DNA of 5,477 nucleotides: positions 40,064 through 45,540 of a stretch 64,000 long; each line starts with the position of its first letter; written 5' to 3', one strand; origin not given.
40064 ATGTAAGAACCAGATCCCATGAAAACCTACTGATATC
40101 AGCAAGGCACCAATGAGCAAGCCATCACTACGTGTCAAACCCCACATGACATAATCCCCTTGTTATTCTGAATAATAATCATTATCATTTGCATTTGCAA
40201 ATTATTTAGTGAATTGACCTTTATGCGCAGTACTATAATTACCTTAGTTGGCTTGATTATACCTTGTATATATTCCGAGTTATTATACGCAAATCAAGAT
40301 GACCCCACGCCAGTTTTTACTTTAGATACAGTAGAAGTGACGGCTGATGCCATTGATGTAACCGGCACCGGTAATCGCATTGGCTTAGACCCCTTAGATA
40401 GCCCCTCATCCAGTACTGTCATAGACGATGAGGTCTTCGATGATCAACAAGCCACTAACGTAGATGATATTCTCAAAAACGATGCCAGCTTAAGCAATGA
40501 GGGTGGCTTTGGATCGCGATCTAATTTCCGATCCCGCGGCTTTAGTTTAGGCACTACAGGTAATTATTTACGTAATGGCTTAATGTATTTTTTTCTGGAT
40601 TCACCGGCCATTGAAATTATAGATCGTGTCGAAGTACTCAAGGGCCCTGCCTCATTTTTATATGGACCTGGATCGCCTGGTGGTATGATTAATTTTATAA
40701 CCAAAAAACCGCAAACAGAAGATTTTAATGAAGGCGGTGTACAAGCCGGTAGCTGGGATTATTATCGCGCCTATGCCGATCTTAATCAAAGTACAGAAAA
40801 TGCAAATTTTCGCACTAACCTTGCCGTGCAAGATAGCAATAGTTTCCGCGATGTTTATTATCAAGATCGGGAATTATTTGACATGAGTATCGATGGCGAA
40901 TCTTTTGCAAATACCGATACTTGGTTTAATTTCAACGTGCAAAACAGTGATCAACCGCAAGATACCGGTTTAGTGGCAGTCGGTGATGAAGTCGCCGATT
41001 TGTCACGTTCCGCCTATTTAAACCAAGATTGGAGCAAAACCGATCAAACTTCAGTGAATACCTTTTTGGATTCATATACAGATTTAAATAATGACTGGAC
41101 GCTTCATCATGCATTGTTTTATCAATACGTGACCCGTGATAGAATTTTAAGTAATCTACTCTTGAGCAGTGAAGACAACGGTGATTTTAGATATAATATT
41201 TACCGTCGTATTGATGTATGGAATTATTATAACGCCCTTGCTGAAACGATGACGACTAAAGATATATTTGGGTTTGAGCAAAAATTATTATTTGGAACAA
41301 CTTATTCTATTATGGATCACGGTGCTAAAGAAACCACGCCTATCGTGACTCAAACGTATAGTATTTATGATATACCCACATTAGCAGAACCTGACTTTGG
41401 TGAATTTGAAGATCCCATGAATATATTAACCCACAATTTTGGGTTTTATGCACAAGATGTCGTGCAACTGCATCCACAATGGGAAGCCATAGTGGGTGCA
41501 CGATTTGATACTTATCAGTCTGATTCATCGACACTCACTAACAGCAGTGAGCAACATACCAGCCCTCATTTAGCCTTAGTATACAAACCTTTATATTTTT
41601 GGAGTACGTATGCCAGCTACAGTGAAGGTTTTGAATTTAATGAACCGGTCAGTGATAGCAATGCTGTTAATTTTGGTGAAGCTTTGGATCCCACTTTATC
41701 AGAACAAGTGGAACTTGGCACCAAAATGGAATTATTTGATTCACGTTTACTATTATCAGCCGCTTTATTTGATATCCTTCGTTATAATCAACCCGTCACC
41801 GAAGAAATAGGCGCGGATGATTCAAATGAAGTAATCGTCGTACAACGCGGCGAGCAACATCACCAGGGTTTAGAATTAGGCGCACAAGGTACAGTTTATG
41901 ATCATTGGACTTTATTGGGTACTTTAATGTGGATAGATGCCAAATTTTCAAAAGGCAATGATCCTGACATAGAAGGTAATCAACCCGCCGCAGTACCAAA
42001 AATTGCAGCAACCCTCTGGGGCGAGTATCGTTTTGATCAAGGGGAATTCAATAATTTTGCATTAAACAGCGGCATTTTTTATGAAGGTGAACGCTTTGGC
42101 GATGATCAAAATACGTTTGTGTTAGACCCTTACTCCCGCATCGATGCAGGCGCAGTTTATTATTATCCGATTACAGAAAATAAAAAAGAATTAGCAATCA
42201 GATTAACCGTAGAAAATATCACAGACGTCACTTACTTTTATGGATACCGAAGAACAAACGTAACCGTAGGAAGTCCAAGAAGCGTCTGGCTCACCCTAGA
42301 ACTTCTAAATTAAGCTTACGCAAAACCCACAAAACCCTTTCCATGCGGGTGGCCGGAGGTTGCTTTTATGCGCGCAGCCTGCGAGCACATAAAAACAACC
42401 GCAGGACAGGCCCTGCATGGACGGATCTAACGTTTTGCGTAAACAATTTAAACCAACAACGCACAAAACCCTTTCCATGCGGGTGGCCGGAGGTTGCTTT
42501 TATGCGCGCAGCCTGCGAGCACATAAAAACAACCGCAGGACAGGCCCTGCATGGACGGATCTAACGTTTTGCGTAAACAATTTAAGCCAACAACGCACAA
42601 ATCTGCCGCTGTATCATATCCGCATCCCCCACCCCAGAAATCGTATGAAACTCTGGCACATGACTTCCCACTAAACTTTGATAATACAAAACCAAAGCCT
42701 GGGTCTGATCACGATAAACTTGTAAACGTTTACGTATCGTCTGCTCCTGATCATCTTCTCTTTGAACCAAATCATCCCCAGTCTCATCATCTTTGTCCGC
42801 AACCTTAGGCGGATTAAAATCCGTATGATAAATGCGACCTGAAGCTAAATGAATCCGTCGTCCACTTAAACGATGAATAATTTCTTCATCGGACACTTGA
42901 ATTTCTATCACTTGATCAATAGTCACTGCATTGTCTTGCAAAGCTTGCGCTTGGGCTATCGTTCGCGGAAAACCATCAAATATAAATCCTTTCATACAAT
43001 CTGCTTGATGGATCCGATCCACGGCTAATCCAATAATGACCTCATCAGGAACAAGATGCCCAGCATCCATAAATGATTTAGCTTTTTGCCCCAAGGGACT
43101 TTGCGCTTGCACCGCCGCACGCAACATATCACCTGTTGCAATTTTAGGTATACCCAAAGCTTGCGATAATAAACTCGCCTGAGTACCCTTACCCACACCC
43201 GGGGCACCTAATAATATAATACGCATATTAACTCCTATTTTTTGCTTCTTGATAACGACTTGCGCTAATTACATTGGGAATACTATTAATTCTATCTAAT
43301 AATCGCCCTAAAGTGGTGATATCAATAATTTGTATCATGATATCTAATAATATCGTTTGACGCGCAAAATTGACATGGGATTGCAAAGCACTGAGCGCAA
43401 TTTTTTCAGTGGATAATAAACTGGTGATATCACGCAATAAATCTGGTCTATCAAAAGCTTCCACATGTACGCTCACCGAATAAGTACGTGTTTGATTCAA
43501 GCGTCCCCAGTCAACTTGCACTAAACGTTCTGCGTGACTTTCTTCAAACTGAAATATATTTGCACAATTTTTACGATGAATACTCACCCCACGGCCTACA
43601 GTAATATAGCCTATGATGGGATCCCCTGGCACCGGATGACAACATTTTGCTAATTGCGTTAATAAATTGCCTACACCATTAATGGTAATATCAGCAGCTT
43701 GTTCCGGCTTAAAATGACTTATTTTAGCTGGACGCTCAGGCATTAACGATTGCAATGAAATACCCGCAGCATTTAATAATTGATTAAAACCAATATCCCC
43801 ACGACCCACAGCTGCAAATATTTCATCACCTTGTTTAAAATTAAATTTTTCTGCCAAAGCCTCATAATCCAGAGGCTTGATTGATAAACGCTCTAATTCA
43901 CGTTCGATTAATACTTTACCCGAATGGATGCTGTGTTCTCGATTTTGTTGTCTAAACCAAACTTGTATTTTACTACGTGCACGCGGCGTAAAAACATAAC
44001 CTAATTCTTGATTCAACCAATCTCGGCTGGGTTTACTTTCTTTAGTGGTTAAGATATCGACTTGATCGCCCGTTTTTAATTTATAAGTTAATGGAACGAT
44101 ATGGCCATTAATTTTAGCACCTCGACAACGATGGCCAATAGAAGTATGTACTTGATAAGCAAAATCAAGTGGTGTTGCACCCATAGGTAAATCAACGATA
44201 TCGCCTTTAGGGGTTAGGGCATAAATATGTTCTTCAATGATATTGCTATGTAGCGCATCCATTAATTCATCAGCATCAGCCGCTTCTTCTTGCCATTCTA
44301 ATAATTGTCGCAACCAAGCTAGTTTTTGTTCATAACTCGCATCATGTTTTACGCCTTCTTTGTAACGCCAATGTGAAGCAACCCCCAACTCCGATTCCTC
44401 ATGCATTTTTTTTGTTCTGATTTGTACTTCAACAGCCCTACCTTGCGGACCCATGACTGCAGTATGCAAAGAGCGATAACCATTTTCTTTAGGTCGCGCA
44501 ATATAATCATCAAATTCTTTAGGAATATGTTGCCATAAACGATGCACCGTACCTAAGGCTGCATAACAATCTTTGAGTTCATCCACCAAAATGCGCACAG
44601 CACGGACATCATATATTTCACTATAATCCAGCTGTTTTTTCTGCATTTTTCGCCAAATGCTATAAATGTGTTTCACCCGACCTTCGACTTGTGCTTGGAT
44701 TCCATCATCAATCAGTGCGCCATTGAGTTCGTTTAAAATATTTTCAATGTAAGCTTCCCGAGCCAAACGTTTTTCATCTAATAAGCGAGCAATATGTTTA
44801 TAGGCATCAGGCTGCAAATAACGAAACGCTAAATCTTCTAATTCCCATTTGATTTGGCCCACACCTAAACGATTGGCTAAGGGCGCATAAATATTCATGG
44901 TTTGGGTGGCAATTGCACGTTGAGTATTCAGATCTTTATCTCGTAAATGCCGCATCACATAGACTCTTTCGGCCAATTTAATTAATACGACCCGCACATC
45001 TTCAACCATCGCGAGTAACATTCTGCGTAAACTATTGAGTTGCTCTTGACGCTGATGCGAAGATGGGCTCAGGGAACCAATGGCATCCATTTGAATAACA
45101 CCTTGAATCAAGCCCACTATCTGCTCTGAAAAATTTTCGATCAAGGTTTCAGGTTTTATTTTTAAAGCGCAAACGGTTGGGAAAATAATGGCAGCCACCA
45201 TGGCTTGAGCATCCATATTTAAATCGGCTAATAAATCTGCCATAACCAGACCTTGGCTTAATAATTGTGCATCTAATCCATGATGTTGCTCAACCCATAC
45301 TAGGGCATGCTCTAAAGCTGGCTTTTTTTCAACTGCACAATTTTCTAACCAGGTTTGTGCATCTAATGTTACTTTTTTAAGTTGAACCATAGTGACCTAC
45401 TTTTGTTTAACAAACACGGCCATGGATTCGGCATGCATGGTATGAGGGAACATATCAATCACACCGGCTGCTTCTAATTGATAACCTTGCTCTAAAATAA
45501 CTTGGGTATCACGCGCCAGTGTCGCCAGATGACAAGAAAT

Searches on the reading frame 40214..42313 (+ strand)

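Call 23: search_protein_families(library=pfam, max_evalue=0.00001, proteins=[window:40214-42313:+])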
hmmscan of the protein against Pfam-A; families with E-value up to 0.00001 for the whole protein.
window:40214-42313:+ (699 aa): 2 families
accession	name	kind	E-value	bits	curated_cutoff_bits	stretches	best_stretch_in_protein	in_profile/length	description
PF00593.30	TonB_dep_Rec_b-barrel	-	1.1e-51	177.5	27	1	232-669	11-436/436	TonB dependent receptor-like, beta-barrel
PF07715.20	Plug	-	1e-21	77.9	23.9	1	61-157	3-106/107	TonB-dependent Receptor Plug Domain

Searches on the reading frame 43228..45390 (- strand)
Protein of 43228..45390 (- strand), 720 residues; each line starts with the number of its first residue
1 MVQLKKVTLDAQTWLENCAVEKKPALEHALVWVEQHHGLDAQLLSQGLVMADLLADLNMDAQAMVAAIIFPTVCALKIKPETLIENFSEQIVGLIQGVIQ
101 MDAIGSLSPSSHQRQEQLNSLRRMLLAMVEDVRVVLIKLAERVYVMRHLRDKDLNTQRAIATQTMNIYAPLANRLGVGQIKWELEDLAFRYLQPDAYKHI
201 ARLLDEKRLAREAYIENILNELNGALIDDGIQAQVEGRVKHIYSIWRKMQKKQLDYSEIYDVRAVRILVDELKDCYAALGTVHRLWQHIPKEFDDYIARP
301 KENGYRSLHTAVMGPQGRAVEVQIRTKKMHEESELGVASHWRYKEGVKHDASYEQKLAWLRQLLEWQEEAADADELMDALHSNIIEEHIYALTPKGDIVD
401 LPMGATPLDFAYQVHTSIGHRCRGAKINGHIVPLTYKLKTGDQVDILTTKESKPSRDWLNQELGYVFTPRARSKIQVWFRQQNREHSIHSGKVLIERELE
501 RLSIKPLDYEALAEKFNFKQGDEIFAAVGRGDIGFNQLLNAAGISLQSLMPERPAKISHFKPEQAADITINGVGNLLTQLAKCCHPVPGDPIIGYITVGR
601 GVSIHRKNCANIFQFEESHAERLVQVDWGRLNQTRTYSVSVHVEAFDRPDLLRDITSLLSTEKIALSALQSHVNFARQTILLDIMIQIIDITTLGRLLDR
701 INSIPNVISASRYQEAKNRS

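Call 23: search_protein_families(library=pfam, max_evalue=0.00001, proteins=[window:43228-45390:-])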
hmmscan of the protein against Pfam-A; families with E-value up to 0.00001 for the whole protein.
window:43228-45390:- (720 aa): 5 families
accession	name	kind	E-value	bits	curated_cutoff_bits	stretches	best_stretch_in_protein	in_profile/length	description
PF04607.23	RelA_SpoT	-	4.1e-43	146.7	27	1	237-346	1-111/113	Region found in RelA / SpoT proteins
PF13328.12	HD_4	-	6.5e-41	140.1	27.2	1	34-177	11-155/156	HD domain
PF02824.27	TGS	-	3.3e-22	78.7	22.2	1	389-448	1-60/60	TGS domain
PF13291.12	ACT_4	-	2.4e-14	54.2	27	1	634-712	2-80/80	ACT domain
PF19296.4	RelA_AH_RIS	-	2.2e-10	41.4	23.8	0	466-542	4-82/185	RelA/SpoT, AH and RIS domains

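Call 24: find_related_loci(query=window:43228-45390:-, collection=genome_contigs, flank=1000)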
Query window:43228-45390:- (720 aa) in genome_contigs; peptide patterns used: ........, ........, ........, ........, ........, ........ (x = any residue, [..] = any of these).
600 stretches matched a pattern (row limit reached: there are more); 589 encode a relative of the query (tblastn E <= 1e-3); the best 80 are kept; 80 distinct loci.
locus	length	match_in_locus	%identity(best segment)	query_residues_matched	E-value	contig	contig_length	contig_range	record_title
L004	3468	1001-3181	50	6-712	0e+0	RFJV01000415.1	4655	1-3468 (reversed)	MAG: Chloroflexi bacterium isolate J111 k99_396460, whole genome shotgun sequence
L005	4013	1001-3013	51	45-712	0e+0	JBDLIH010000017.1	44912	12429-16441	MAG: Pseudomonadota bacterium isolate MAG020 MAG020_17, whole genome shotgun sequence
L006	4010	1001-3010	52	48-712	0e+0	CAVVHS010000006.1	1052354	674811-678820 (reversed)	MAG: uncultured Gammaproteobacteria bacterium isolate MFD02832.bin.1.93 genome assembly, contig: contig_2405, whole geno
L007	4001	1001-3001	51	44-712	0e+0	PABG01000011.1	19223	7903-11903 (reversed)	MAG: Gammaproteobacteria bacterium isolate NAT125 MHASMcontig_847010, whole genome shotgun sequence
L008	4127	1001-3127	50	8-712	0e+0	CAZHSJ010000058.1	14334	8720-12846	MAG TPA_asm: Uncultured Candidatus Berkiella sp. isolate SRP173033_co3_65 genome assembly, contig: NODE_5485_length_1433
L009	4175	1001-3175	48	6-712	0e+0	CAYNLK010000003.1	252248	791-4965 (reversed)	MAG TPA_asm: uncultured Caldilineaceae bacterium isolate binchicken_co44_236 genome assembly, contig: NODE_36_length_252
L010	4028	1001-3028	51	47-715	0e+0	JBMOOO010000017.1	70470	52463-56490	MAG: Pseudomonadota bacterium isolate Betzabe_MAG104 MAG104_17, whole genome shotgun sequence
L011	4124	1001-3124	49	8-712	0e+0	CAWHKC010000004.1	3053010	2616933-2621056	MAG: uncultured proteobacterium isolate MFD04780.bin.1.177 genome assembly, contig: contig_3595, whole genome shotgun se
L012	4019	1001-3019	50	48-712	0e+0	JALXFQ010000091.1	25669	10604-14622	MAG: Gammaproteobacteria bacterium isolate V2_metabat2_scaf2bin.035 V2_NODE_158_length_25669_cov_5.293517, whole genome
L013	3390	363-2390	49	43-708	0e+0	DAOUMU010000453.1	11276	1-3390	MAG TPA_asm: Anaerolineae bacterium isolate W92_265 k127_236021, whole genome shotgun sequence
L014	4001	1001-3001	50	48-712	0e+0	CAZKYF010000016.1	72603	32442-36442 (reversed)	MAG TPA_asm: uncultured Chromatiales bacterium isolate binchicken_co219_239 genome assembly, contig: k141_490589, whole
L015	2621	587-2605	50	44-712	0e+0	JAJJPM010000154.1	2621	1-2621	MAG: Gammaproteobacteria bacterium isolate B8 NODE_5908_length_2621_cov_10.242011, whole genome shotgun sequence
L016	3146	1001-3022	51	44-712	0e+0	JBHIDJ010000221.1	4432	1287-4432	MAG: Acidiferrobacterales bacterium isolate Baj_1_bin.3 NODE_1743_length_4432_cov_12.503084, whole genome shotgun sequen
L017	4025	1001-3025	49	44-712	0e+0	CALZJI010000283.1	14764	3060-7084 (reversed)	MAG: uncultured Chromatiaceae bacterium isolate FCS_M_Gamma_042 genome assembly, contig: k121_497293, whole genome shotg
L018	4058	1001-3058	49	41-716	0e+0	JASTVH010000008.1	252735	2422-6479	Marinobacteraceae bacterium S3BR75-40.1 NODE_8_length_252735_cov_40.178862, whole genome shotgun sequence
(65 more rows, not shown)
